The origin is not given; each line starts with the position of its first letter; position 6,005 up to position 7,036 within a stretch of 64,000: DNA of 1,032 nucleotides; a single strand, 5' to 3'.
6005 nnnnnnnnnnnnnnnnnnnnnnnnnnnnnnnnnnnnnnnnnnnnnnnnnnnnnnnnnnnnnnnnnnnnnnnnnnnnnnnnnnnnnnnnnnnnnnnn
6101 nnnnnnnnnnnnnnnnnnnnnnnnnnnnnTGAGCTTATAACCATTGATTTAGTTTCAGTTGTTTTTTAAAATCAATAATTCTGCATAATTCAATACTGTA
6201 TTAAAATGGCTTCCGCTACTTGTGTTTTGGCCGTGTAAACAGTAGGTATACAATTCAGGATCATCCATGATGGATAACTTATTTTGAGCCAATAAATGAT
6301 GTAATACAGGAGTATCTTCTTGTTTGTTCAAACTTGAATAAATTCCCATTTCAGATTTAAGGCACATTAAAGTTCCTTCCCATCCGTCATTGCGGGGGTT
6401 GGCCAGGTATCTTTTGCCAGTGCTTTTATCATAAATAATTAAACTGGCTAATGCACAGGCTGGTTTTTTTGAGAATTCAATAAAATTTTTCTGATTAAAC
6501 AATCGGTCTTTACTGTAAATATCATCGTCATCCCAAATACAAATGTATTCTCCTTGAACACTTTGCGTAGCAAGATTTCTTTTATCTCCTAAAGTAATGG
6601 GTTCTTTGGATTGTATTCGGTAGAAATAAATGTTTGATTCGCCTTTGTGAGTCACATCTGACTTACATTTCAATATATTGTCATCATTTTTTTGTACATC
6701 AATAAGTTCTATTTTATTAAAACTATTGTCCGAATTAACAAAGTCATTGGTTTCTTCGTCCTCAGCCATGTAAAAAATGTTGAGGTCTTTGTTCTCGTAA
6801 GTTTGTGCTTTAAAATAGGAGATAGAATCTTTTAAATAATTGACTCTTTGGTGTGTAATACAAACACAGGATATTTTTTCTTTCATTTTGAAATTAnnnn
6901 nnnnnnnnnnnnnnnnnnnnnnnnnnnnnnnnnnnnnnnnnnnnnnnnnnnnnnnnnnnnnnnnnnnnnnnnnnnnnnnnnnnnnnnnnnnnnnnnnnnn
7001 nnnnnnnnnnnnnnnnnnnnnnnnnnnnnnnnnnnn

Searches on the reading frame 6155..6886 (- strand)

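Call 87: search_protein_families(library=pfam, proteins=[window:6155-6886:-], max_evalue=0.00001)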
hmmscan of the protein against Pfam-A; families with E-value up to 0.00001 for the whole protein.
window:6155-6886:- (243 aa): 1 family
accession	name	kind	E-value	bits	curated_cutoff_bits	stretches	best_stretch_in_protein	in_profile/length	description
PF00535.33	Glycos_transf_2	-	1e-05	26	23.3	0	99-163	66-129/168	Glycosyl transferase family 2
